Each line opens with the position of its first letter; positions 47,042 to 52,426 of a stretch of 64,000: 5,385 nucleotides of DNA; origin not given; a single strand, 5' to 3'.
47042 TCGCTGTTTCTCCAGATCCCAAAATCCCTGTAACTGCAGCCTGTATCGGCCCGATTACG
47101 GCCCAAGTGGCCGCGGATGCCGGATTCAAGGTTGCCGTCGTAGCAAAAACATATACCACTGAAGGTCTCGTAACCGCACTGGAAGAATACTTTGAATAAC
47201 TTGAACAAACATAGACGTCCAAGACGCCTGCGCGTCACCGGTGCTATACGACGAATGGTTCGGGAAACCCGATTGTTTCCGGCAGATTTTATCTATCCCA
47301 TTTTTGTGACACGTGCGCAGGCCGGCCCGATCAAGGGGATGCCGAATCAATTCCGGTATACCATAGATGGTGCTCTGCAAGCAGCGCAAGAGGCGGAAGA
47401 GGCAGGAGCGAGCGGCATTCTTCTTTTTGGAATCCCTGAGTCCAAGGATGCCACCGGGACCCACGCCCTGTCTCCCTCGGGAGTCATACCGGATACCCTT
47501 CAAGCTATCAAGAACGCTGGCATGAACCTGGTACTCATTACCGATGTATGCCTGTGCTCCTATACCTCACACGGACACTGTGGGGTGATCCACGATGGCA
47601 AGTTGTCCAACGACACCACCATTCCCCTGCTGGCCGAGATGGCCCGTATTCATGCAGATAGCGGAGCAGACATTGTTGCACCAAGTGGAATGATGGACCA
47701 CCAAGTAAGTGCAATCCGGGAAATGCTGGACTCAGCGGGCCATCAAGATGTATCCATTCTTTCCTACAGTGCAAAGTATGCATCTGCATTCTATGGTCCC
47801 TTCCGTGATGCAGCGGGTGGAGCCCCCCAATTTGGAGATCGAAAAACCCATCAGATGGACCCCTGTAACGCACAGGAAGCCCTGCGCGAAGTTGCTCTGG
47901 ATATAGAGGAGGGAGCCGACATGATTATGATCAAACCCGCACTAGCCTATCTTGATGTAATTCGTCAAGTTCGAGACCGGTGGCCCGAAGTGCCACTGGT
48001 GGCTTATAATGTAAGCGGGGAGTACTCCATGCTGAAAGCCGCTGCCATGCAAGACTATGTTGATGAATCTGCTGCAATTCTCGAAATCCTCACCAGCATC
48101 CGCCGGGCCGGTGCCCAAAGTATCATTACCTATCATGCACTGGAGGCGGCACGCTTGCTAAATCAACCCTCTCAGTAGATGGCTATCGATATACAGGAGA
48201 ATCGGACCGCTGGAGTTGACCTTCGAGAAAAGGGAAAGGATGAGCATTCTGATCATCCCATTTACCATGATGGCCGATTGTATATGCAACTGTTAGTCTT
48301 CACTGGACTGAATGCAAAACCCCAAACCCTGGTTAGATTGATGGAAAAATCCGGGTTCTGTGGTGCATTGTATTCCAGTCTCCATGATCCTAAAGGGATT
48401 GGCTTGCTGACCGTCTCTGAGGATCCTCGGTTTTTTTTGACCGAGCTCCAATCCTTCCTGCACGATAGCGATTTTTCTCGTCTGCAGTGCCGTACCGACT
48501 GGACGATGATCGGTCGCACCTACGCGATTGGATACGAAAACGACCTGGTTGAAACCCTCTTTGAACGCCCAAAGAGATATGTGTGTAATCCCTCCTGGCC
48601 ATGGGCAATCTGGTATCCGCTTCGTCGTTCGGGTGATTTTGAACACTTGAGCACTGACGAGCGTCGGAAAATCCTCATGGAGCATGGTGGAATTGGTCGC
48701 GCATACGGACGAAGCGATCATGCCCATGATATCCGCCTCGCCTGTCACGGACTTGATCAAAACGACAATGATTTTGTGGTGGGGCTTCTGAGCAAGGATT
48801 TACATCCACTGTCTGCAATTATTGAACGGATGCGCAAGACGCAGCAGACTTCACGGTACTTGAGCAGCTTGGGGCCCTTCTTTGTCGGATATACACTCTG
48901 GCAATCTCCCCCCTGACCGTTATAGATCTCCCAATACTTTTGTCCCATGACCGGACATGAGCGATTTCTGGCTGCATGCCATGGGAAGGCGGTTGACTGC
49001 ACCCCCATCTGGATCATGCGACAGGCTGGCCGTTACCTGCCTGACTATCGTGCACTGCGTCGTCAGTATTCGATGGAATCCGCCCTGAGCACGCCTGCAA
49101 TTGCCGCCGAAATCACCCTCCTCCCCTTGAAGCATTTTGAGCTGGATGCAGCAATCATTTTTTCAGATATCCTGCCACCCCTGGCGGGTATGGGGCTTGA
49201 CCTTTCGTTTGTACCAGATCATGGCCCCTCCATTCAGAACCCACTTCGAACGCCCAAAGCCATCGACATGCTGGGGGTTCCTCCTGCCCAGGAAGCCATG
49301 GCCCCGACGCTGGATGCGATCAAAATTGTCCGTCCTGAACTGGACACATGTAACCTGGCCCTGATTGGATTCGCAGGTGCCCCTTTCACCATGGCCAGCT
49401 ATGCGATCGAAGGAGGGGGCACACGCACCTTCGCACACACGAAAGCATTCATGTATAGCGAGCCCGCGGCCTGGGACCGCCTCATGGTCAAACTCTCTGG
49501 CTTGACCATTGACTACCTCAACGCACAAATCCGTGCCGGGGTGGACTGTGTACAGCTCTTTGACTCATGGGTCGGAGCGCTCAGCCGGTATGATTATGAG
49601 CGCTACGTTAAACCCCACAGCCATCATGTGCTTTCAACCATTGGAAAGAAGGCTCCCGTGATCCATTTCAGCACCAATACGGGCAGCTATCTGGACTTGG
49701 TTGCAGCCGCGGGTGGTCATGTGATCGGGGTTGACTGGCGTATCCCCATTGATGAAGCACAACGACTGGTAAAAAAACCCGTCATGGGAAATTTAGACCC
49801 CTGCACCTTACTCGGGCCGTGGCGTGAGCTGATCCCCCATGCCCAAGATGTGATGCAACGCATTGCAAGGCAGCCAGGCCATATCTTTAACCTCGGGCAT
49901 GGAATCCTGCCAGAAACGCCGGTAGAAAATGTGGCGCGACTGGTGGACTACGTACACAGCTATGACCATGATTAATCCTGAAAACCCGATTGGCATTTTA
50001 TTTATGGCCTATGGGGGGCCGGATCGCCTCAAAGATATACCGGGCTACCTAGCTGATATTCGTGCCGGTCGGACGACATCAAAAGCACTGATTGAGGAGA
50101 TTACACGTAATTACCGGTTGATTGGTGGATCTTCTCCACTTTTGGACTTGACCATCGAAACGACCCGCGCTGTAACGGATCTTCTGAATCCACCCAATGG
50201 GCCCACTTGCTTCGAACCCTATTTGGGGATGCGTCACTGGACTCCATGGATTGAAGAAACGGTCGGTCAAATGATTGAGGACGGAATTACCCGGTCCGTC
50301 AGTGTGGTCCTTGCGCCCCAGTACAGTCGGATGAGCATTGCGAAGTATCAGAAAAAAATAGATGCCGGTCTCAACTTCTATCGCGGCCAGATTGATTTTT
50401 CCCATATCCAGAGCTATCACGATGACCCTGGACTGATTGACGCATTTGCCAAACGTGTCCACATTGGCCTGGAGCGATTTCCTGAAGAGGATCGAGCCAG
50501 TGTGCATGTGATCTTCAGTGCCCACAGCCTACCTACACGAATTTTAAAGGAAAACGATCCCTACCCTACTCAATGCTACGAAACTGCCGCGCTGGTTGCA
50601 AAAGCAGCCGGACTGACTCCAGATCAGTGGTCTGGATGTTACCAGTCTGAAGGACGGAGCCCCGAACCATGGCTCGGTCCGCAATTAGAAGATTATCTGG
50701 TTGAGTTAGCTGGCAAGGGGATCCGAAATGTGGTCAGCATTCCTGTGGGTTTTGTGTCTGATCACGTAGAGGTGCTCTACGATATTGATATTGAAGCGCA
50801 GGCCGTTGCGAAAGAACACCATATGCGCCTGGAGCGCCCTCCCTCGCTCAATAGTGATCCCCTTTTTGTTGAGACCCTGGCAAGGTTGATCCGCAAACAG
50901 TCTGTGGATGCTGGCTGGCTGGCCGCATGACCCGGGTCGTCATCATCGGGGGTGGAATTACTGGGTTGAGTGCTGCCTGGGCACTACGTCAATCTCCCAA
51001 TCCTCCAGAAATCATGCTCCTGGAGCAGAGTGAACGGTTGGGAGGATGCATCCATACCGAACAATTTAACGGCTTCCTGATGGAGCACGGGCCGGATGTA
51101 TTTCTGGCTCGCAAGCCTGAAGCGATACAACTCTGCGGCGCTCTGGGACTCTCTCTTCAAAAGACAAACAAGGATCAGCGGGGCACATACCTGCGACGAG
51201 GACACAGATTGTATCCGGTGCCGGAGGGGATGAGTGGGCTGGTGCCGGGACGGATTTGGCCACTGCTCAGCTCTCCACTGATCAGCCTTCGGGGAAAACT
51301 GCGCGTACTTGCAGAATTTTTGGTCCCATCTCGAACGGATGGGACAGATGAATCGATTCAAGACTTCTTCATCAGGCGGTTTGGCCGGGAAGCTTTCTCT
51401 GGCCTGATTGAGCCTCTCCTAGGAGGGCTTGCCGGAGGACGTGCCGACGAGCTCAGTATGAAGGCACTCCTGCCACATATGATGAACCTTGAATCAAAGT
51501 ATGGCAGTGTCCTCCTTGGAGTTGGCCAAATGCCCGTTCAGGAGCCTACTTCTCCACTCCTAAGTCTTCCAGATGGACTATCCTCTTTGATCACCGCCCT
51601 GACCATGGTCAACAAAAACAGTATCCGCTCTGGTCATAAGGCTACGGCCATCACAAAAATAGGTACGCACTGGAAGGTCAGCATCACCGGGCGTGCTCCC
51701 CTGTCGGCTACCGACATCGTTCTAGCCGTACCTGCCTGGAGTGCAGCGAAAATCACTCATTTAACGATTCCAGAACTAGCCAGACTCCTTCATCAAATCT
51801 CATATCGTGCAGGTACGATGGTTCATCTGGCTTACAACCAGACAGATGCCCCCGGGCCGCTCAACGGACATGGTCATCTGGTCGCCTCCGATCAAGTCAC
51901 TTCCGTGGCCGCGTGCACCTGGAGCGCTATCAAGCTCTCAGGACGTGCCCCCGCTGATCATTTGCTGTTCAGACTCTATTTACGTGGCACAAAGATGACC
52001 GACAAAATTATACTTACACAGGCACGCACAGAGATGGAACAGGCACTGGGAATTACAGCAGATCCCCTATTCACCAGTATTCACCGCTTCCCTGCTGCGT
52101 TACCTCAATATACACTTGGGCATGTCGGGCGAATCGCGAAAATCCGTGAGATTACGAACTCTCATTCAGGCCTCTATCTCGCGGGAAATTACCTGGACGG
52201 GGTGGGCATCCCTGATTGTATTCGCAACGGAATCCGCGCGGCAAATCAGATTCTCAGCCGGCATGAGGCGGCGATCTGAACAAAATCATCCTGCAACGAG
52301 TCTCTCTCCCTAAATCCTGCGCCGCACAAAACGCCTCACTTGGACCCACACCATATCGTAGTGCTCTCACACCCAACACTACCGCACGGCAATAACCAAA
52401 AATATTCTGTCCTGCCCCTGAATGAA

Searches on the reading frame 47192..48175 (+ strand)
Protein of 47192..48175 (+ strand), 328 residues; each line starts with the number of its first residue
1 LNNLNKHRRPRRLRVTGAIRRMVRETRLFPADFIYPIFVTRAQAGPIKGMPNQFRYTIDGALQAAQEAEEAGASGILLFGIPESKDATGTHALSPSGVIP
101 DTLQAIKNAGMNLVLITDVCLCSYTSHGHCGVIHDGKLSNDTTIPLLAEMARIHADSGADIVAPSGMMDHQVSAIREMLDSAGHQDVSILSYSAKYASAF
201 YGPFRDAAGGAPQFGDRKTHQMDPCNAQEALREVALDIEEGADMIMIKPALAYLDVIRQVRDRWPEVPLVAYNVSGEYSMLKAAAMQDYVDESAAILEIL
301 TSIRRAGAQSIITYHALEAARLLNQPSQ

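Call 24: search_protein_families(library=pfam, proteins=[window:47192-48175:+], max_evalue=0.00001)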
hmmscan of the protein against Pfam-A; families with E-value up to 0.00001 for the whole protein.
window:47192-48175:+ (328 aa): 1 family
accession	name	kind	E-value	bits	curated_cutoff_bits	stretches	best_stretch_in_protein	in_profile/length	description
PF00490.27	ALAD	-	4.3e-135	450.4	24.6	1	8-321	2-316/317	Delta-aminolevulinic acid dehydratase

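Call 55: find_related_loci(query=window:47192-48175:+, collection=genome_contigs, flank=1000)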
Query window:47192-48175:+ (328 aa) in genome_contigs; peptide patterns used: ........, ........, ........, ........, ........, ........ (x = any residue, [..] = any of these).
600 stretches matched a pattern (row limit reached: there are more); 492 encode a relative of the query (tblastn E <= 1e-3); the best 80 are kept; 80 distinct loci.
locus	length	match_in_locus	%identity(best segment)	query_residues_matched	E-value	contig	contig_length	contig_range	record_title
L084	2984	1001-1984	83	1-328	0e+0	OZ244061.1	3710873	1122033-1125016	MAG: Rhodothermales bacterium isolate 21fda42b-fcae-4b59-93a0-87e05944a696 genome assembly, chromosome: 1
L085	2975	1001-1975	83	1-325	0e+0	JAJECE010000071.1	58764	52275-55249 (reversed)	MAG: Rhodothermales bacterium isolate jk18x9bins.87 k141_406689, whole genome shotgun sequence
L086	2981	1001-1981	72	1-327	4e-170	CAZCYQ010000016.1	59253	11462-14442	MAG TPA_asm: uncultured Rhodothermaceae bacterium isolate SRP109090_co2_2 genome assembly, contig: NODE_592_length_59253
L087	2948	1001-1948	58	9-323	2e-123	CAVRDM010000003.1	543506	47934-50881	MAG: uncultured Acidobacteriota bacterium isolate MFD03346.bin.1.82 genome assembly, contig: contig_14587, whole genome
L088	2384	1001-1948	57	9-323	1e-124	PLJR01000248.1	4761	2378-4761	MAG: Acidobacteria bacterium isolate palsa_189 73.20110800_P1M.47_contig_110540, whole genome shotgun sequence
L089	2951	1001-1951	58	9-324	2e-119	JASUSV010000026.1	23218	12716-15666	MAG: Clostridia bacterium isolate DJKA97_NP-J24_bin.48 scaffold_599, whole genome shotgun sequence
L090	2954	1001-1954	57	9-325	6e-119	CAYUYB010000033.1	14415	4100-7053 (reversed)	MAG TPA_asm: uncultured Desulfobacteraceae bacterium isolate binchicken_co116_2 genome assembly, contig: NODE_4340_lengt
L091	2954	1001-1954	57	9-325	2e-117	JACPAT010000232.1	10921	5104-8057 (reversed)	MAG: Candidatus Methylomirabilota bacterium isolate NC_groundwater_238_Ag_S-0.2um_67_12 S5_GD2017_2_S2_scaffold_4517, wh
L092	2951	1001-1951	57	9-324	8e-118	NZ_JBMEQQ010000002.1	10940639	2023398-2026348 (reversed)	Archangium gephyra strain PVMSAZ contig_1, whole genome shotgun sequence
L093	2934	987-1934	56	9-323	6e-119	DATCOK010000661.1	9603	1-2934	MAG TPA_asm: Candidatus Acidoferrum sp. isolate SMAG_U7199 k141_69260, whole genome shotgun sequence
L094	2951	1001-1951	56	9-324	4e-117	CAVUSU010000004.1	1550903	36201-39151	MAG: uncultured Acidobacteriota bacterium isolate MFD00964.bin.1.235 genome assembly, contig: contig_35749, whole genome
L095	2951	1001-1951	56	9-324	9e-117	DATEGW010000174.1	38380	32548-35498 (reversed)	MAG TPA_asm: Candidatus Acidiferrales bacterium isolate SMAG_U8795 k141_2314487, whole genome shotgun sequence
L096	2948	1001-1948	57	9-323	9e-117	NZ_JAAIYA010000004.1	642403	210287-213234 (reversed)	Pyxidicoccus caerfyrddinensis strain CA032A NODE_4_length_642403_cov_17.826, whole genome shotgun sequence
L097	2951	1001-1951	56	9-324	4e-116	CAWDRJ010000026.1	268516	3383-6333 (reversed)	MAG: uncultured Acidobacteriota bacterium isolate MFD04463.bin.2.22 genome assembly, contig: contig_62718, whole genome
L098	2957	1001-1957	55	8-325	8e-116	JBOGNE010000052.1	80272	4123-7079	MAG: Candidatus Acidiferrales bacterium isolate H1-S_metabat2.bin.12 k127_239328, whole genome shotgun sequence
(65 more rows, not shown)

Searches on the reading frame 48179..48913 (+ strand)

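Call 24: search_protein_families(library=pfam, proteins=[window:48179-48913:+], max_evalue=0.00001)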
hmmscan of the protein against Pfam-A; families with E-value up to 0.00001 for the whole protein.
window:48179-48913:+ (245 aa): 1 family
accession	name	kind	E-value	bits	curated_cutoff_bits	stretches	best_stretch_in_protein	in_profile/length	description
PF06778.18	Chlor_dismutase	-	1.1e-15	58.2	25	1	136-238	91-187/189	Chlorite dismutase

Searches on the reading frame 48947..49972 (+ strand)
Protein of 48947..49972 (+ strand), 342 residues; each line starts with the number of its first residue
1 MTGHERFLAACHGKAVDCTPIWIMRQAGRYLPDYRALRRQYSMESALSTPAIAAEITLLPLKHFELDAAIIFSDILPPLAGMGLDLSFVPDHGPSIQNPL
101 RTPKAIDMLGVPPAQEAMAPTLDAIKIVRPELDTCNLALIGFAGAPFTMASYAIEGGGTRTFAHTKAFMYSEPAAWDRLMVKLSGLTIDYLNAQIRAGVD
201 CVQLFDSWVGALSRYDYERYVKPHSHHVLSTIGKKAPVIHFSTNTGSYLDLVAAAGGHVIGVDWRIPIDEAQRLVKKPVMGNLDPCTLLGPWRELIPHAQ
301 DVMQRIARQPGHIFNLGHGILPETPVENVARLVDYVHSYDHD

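Call 24: search_protein_families(library=pfam, proteins=[window:48947-49972:+], max_evalue=0.00001)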
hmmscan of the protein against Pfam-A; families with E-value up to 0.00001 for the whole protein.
window:48947-49972:+ (342 aa): 1 family
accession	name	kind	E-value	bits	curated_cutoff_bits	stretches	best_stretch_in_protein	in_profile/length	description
PF01208.23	URO-D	-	1.4e-117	393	23.9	1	4-339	3-346/346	Uroporphyrinogen decarboxylase (URO-D)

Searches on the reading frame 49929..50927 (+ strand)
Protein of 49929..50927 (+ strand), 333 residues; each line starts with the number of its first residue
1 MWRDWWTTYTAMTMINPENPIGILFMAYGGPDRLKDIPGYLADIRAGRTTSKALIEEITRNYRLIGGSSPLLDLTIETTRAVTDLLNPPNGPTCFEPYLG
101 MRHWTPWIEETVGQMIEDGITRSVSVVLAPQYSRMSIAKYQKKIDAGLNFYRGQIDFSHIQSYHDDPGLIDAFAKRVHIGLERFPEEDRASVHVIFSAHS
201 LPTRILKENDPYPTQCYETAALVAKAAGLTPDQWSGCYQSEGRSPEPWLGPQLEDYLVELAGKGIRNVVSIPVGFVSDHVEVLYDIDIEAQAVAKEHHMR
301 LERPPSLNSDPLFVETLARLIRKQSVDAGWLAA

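Call 24: search_protein_families(library=pfam, proteins=[window:49929-50927:+], max_evalue=0.00001)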
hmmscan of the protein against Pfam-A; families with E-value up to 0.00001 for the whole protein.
window:49929-50927:+ (333 aa): 1 family
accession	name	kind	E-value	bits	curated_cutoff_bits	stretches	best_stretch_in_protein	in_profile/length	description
PF00762.24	Ferrochelatase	-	3.7e-85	286.1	27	1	21-324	2-316/317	Ferrochelatase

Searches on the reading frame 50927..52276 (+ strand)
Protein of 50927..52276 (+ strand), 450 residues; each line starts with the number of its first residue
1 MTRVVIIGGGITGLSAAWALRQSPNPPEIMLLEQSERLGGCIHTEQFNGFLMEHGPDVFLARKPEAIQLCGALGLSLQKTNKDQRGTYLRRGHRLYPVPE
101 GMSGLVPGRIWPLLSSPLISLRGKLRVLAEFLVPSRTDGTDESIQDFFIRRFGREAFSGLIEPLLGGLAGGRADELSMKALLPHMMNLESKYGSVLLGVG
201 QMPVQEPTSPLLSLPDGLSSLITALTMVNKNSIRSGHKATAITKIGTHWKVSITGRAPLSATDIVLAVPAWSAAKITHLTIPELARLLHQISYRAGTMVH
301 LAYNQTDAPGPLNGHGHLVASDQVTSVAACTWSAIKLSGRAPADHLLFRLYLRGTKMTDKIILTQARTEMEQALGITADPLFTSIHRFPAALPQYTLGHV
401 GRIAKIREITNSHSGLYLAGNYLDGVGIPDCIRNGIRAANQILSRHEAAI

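Call 24: search_protein_families(library=pfam, proteins=[window:50927-52276:+], max_evalue=0.00001)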
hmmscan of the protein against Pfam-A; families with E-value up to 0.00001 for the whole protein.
window:50927-52276:+ (450 aa): 3 families
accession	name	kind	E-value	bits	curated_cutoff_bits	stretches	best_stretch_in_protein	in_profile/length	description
PF01593.30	Amino_oxidase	-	4.8e-48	165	19.8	1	11-443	1-443/443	Flavin containing amine oxidoreductase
PF13450.12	NAD_binding_8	-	3.3e-14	53.4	21.9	1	6-70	1-65/68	NAD(P)-binding Rossmann-like domain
PF01266.30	DAO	-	1.8e-09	38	27.9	1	3-41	1-38/353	FAD dependent oxidoreductase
